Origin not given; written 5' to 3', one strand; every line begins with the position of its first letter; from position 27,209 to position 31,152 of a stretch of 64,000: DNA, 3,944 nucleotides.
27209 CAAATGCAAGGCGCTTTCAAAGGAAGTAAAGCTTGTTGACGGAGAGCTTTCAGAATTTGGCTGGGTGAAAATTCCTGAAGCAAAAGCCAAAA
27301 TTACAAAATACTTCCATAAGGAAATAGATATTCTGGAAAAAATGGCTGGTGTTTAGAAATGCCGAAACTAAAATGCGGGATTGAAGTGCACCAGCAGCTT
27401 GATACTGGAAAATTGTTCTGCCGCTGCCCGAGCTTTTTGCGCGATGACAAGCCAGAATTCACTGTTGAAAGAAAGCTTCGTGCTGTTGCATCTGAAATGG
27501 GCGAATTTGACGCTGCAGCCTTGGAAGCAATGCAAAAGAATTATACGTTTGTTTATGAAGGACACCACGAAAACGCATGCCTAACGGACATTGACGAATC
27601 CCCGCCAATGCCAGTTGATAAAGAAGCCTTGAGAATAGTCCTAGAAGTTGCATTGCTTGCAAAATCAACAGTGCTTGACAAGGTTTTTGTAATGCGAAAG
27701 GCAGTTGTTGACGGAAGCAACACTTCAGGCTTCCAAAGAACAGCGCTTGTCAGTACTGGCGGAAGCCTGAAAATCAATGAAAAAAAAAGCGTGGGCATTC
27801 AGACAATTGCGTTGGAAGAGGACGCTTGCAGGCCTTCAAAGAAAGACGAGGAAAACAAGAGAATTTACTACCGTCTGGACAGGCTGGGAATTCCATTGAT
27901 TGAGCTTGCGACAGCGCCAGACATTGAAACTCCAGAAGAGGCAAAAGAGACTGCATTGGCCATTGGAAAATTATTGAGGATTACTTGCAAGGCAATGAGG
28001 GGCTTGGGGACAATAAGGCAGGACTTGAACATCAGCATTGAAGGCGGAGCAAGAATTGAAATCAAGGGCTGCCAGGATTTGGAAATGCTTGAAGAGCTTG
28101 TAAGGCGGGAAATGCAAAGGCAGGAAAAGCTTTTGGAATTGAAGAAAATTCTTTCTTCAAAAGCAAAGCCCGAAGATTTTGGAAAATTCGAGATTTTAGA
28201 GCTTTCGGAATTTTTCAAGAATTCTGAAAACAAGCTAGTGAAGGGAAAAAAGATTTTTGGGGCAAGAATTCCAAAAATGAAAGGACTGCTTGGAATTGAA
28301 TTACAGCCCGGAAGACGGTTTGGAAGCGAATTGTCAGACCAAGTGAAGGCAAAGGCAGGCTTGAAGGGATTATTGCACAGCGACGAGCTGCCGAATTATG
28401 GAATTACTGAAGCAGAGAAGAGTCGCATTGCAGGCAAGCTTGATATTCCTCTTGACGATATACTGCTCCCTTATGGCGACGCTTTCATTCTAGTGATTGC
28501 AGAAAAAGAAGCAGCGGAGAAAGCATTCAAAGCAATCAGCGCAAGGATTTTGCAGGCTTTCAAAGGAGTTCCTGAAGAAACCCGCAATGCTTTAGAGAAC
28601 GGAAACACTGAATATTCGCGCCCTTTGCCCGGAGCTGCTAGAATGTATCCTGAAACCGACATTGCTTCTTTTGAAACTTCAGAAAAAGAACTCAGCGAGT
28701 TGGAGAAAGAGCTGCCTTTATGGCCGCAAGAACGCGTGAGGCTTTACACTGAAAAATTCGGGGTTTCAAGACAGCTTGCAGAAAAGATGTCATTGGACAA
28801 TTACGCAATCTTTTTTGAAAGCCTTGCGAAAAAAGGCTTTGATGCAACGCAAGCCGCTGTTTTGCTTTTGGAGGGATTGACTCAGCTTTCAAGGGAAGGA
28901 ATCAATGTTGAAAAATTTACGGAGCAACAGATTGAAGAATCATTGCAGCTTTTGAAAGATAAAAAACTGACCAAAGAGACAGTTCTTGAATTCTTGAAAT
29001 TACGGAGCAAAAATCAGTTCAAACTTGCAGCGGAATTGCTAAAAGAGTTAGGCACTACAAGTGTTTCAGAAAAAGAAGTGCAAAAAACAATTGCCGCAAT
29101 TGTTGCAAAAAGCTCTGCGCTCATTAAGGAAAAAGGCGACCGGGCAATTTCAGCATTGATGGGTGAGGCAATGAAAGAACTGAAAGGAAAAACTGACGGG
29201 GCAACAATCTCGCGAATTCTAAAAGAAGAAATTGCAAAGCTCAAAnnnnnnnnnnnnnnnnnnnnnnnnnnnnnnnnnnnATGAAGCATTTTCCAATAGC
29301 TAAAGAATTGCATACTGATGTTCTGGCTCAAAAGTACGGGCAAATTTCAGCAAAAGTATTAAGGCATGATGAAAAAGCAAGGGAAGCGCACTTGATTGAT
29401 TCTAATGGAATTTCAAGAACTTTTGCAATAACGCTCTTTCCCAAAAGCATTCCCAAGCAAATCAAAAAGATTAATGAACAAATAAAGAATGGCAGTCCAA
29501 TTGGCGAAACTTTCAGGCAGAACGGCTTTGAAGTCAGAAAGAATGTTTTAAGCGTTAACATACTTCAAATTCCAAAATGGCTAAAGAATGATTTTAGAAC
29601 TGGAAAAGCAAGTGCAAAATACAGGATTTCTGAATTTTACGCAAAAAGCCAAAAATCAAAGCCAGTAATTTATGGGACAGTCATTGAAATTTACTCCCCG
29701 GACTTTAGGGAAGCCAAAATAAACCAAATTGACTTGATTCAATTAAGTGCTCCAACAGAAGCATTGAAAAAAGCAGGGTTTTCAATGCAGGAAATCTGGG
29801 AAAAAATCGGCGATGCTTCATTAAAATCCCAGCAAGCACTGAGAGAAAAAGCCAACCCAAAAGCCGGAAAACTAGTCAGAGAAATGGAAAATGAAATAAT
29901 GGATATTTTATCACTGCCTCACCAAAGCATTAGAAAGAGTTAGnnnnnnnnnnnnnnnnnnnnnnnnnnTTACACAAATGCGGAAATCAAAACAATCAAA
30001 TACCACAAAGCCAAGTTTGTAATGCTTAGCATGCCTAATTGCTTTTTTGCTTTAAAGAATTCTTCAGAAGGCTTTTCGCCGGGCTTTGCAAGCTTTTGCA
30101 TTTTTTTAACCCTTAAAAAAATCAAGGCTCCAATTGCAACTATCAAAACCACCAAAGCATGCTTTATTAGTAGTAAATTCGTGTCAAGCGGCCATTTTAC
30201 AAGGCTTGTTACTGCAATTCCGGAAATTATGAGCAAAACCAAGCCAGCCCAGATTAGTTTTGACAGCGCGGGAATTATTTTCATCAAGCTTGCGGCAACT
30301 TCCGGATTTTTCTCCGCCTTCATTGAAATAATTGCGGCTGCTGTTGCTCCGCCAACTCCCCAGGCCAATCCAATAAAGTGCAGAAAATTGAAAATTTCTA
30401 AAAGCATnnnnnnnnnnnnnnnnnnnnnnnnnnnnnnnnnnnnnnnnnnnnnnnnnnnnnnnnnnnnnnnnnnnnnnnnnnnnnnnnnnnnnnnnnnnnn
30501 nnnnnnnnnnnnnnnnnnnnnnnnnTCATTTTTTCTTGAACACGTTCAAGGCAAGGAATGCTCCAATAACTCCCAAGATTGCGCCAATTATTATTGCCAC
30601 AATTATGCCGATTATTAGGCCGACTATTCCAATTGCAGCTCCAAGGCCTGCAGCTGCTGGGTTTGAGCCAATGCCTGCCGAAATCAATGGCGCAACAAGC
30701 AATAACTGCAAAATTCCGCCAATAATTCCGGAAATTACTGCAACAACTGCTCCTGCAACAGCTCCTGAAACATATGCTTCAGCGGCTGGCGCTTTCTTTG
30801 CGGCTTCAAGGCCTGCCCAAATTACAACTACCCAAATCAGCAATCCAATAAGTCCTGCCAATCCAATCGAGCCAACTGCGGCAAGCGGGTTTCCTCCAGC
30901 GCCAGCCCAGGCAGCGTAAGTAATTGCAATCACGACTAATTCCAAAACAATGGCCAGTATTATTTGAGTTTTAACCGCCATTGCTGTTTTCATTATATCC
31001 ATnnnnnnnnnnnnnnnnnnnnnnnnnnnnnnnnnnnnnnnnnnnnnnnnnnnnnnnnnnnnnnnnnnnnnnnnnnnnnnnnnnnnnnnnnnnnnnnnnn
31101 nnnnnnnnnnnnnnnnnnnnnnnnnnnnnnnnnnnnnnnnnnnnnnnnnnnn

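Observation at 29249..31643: Cassette-like array downstream of gatE bounded by four direct copies of the dispersed element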

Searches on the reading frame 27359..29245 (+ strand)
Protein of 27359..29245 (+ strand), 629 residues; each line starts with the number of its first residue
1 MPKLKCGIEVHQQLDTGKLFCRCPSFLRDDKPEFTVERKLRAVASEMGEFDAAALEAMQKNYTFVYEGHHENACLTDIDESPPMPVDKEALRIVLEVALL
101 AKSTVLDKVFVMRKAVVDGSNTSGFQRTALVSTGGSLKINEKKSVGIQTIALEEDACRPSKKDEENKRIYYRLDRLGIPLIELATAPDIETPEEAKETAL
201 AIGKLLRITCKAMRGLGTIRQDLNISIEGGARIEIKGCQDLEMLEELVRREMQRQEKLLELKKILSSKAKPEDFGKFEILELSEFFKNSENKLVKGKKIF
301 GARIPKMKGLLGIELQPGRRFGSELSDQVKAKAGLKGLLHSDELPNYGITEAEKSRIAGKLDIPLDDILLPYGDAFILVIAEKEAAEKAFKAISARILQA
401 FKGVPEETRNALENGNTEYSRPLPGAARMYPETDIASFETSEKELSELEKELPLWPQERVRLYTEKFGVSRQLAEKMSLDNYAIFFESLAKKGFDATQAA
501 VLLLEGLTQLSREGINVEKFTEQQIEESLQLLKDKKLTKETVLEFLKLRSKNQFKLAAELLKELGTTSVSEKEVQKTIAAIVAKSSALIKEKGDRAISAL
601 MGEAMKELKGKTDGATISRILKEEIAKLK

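Call 11: find_encoding_contigs(protein=window:27359-29245:+, flank=10000, max_places=10)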
Protein window:27359-29245:+ (629 aa): 1 contig read that carries it; 1 place shown.
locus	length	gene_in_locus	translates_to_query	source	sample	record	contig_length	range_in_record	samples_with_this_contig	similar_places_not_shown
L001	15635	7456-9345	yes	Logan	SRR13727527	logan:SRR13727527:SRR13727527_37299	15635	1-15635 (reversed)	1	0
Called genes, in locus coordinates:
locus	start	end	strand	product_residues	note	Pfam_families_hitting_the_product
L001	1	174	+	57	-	?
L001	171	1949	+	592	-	PF01926:MMR_HSR1, PF02421:FeoB_N, PF07670:Gate, PF07664:FeoB_C, PF07670:Gate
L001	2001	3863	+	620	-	PF04675:DNA_ligase_A_N, PF01068:DNA_ligase_A_M, PF09414:RNA_ligase (weak), PF04679:DNA_ligase_A_C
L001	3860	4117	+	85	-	-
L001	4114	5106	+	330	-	-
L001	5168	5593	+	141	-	PF00293:NUDIX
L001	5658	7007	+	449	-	PF18195:GatD_N, PF00710:Asparaginase, PF17763:Asparaginase_C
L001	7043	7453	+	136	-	PF00293:NUDIX, PF14815:NUDIX_4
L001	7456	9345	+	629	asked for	PF02934:GatB_N, PF02938:GAD (weak), PF02637:GatB_Yqey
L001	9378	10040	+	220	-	-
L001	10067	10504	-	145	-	PF10027:DUF2269, PF05425:CopD (weak)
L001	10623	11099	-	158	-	-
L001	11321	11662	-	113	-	PF02261:Asp_decarbox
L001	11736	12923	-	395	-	-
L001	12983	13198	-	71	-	-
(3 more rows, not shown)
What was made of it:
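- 27359..29248 (+): gatE (629 aa). This is the conserved left flank of the variable slot. Pfam GatB_N/GAD/GatB_Yqey (call 11).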

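Call 12: find_related_loci(query=window:27359-29245:+, collection=genome_contigs, flank=10000)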
Query window:27359-29245:+ (629 aa) in genome_contigs; peptide patterns used: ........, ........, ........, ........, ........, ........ (x = any residue, [..] = any of these).
600 stretches matched a pattern (row limit reached: there are more); 8 encode a relative of the query (tblastn E <= 1e-3); 8 distinct loci.
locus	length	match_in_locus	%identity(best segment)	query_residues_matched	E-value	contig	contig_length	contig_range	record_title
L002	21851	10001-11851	51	4-627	0e+0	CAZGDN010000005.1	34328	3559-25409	MAG TPA_asm: uncultured archaeon isolate SRP141559_co1_70 genome assembly, contig: NODE_449_length_34328_cov_18.563709,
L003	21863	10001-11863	48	1-628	0e+0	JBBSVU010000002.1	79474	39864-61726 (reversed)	MAG: archaeon isolate H52-bin046_1 H52_bin046_1_000000000002, whole genome shotgun sequence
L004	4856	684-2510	48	4-629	3e-157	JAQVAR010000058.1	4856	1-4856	MAG: Candidatus ainarchaeum sp. isolate STD2_46 NODE_77998_length_4856_cov_4.502643_Sandtown_D2, whole genome shotgun se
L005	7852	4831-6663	37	9-627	9e-117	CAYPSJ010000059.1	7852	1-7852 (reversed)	MAG TPA_asm: uncultured Nitrosopumilales archaeon isolate SRP140028_co1_639 genome assembly, contig: k141_1752350, whole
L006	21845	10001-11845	37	3-625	5e-114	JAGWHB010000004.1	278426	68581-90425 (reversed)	MAG: Thaumarchaeota archaeon isolate REEA66 REEA66_4_length_278426_cov_7.742072, whole genome shotgun sequence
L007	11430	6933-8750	58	4-625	0e+0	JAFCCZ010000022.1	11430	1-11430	MAG: Candidatus Iainarchaeum archaeon isolate Meg19_1012_Bin_199 Meg19_1012_Bin_199_scaffold_18854, whole genome shotgun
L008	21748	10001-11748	51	4-625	3e-102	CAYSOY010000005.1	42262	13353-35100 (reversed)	MAG TPA_asm: uncultured Methanosarcinales archaeon isolate SRP185896_co1_21 genome assembly, contig: NODE_257_length_422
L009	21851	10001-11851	53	4-629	0e+0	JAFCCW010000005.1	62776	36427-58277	MAG: Candidatus Iainarchaeum archaeon isolate Meg19_1012_Bin_161 Meg19_1012_Bin_161_scaffold_915, whole genome shotgun s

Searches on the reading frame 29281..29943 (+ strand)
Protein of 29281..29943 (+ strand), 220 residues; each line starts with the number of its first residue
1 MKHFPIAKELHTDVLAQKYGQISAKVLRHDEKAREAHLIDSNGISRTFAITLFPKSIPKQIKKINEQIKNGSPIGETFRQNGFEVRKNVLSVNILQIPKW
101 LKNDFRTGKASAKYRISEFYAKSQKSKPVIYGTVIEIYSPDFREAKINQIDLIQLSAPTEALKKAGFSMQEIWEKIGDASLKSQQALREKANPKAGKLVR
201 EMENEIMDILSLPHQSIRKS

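Call 8: search_protein_families(library=pfam, proteins=[window:29281-29943:+], max_evalue=0.01)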
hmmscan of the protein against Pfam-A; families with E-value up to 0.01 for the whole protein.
window:29281-29943:+ (220 aa): 0 families

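Call 47: search_protein_families(library=phrogs, proteins=[window:29281-29940:+], max_evalue=0.01)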
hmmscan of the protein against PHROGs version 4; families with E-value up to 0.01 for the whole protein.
window:29281-29940:+ (220 aa): 0 families

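Call 75: find_homologous_proteins(query=window:29281-29940:+, max_evalue=0.00001)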
Query window:29281-29940:+ (220 aa): 128 proteins with E <= 0.00001 among 474 candidates; the best 120 are listed.
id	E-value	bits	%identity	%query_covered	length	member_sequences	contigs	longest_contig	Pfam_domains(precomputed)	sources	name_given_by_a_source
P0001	1.1e-137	474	100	100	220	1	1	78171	-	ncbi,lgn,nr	ncbi:MAG: hypothetical protein Q7R70_06320 [Candidatus Diapherotrites archaeon]|nr:hypothetical prot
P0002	4.7e-65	237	57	94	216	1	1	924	-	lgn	-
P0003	1.4e-64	236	56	94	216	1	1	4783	-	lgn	-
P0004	3.3e-63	231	53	95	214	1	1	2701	-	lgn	-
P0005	1.0e-61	226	52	99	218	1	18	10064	-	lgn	-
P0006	1.5e-61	226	51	96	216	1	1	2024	-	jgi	jgi:hypothetical protein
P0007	2.1e-61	225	52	97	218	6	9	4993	-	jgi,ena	-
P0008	4.1e-61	224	58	82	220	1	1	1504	-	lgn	-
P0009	9.5e-61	223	50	99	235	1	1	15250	-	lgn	-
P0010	1.4e-60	223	58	80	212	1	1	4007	-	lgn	-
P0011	1.9e-60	222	56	82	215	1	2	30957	-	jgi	jgi:hypothetical protein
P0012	2.6e-60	222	50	99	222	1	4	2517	-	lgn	-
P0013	2.8e-60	222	57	80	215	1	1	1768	-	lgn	-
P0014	4.3e-60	221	56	80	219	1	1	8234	-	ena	-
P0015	8.9e-60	220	51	97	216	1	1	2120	-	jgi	jgi:hypothetical protein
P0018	3.2e-59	218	57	80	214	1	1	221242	-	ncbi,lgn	-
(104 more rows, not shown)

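Call 76: find_encoding_contigs(protein=P0005, flank=4000, max_places=3)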
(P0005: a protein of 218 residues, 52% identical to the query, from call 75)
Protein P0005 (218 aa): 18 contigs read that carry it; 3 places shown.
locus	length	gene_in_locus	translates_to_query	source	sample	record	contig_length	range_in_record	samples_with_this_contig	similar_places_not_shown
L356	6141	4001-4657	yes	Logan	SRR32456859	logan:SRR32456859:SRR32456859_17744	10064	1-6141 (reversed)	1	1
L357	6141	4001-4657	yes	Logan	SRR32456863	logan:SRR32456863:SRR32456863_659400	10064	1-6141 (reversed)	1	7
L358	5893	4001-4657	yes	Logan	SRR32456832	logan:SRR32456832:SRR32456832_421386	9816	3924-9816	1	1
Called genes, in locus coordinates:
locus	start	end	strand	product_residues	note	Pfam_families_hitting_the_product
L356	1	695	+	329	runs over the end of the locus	PF00044:Gp_dh_N, PF02800:Gp_dh_C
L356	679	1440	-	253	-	-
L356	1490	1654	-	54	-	-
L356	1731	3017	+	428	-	PF18195:GatD_N, PF00710:Asparaginase, PF17763:Asparaginase_C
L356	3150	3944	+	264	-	-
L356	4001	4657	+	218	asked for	-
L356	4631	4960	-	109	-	-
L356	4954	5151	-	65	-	-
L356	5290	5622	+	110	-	-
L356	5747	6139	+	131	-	?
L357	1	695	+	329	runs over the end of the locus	PF00044:Gp_dh_N, PF02800:Gp_dh_C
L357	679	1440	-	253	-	-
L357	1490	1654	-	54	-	-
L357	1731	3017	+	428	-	PF18195:GatD_N, PF00710:Asparaginase, PF17763:Asparaginase_C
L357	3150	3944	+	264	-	-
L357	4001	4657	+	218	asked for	-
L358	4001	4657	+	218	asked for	-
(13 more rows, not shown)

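Call 77: find_encoding_contigs(protein=P0011, flank=4000, max_places=1)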
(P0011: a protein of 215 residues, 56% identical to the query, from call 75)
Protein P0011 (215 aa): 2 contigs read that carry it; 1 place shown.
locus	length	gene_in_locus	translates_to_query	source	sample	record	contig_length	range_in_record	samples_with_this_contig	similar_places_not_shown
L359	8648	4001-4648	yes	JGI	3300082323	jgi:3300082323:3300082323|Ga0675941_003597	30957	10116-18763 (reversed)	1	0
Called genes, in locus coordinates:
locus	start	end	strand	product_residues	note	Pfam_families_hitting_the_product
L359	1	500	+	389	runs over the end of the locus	-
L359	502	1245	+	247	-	PF13489:Methyltransf_23 (weak), PF05175:MTS (weak), PF00891:Methyltransf_2 (weak), PF13649:Methyltransf_25, PF13847:Methyltransf_31, PF08241:Methyltransf_11, PF08242:Methyltransf_12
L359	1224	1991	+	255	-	PF13489:Methyltransf_23 (faint), PF05175:MTS, PF02475:TRM5-TYW2_MTfase (weak), PF03602:Cons_hypoth95 (weak), PF10294:Methyltransf_16 (weak), PF06325:PrmA, PF13649:Methyltransf_25 (weak), PF13847:Methyltransf_31 (weak)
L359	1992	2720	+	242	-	PF13489:Methyltransf_23 (weak), PF13847:Methyltransf_31, PF08241:Methyltransf_11, PF08242:Methyltransf_12, PF13649:Methyltransf_25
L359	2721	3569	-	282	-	PF00089:Trypsin, PF13365:Trypsin_2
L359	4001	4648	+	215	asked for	-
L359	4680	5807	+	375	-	PF03222:Trp_Tyr_perm, PF03845:Spore_permease (weak), PF13520:AA_permease_2 (weak)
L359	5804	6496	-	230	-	PF05057:DUF676 (faint)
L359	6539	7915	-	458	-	PF02934:GatB_N, PF02637:GatB_Yqey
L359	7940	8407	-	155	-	-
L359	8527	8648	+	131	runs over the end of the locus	-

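Call 78: find_encoding_contigs(protein=P0018, flank=4000, max_places=1)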
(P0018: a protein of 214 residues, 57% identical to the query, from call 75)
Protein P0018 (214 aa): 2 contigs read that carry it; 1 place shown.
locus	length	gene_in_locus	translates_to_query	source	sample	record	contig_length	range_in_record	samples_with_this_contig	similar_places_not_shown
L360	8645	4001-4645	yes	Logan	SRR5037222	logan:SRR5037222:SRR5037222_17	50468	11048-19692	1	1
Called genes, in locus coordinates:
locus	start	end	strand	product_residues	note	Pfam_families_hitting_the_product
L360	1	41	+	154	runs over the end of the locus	-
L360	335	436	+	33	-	-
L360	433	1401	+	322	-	PF00571:CBS, PF01769:MgtE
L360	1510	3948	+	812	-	PF00133:tRNA-synt_1, PF01406:tRNA-synt_1e (faint), PF09334:tRNA-synt_1g, PF13603:tRNA-synt_1_2, PF00133:tRNA-synt_1, PF08264:Anticodon_1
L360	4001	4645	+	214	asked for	-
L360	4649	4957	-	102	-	-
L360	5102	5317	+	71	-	-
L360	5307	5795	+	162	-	PF11848:DUF3368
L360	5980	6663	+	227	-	PF24517:CBM96, PF06848:Disaggr_repeat (faint)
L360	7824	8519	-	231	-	PF01193:RNA_pol_L, PF01000:RNA_pol_A_bac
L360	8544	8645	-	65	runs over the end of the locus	-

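Call 79: find_encoding_contigs(protein=P0009, flank=4000, max_places=1)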
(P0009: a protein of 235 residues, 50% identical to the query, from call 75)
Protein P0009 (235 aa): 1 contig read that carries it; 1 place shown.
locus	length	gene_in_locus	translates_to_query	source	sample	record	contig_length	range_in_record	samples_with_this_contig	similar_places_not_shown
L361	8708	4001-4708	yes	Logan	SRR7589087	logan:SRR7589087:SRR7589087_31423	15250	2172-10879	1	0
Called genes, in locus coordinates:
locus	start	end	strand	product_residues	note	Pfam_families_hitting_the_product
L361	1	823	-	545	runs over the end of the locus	PF03483:B3_4 (weak), PF03484:B5, PF17759:tRNA_synthFbeta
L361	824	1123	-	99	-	-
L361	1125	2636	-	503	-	PF17783:WHD_CvfB (faint), PF01409:tRNA-synt_2d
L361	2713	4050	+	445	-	-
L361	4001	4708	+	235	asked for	-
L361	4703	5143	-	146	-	PF01876:RNase_P_p30 (weak)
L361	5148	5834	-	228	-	PF00696:AA_kinase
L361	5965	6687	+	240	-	-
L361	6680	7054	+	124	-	-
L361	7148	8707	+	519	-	-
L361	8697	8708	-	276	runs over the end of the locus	-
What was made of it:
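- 29281..29943 (+): 220-aa conserved hypothetical protein (segment 1). Its TAG stop lies inside the next motif copy. 128 homologues, several next to gatD, gatB, LeuRS or PheRS genes (calls 75-79).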

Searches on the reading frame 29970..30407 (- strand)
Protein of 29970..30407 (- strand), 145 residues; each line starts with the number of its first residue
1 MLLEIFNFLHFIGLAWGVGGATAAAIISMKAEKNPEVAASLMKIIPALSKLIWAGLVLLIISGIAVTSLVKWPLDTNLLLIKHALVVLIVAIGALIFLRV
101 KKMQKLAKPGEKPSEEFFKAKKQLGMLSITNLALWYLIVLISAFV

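Call 8: search_protein_families(library=pfam, proteins=[window:29970-30407:-], max_evalue=0.01)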
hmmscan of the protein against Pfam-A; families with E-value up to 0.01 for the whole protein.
window:29970-30407:- (145 aa): 2 families
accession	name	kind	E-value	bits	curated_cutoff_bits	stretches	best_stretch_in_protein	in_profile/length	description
PF10027.14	DUF2269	-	1.9e-08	34.9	28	1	6-140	3-139/150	Predicted integral membrane protein (DUF2269)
PF05425.18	CopD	-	2.3e-06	28.3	32.1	1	45-144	4-104/105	Copper resistance protein D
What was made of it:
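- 29970..30407 (-): DUF2269 integral membrane protein (segment 2). PF10027, E 1.9e-8 (call 8).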

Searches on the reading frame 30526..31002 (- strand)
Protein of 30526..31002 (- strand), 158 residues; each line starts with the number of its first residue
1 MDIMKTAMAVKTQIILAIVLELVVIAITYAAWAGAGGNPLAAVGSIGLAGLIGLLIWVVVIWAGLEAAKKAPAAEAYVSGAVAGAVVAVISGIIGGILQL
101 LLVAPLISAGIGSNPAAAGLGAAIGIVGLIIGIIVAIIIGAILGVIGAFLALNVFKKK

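Call 8: search_protein_families(library=pfam, proteins=[window:30526-31002:-], max_evalue=0.01)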
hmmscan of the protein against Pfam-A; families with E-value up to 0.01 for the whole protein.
window:30526-31002:- (158 aa): 0 families

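Call 47: search_protein_families(library=phrogs, proteins=[window:30526-30999:-], max_evalue=0.01)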
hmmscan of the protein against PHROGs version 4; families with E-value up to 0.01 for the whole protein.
window:30526-30999:- (157 aa): 0 families
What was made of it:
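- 30526..31002 (-): 158-aa hydrophobic protein (segment 2). No family hit (calls 8, 47).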
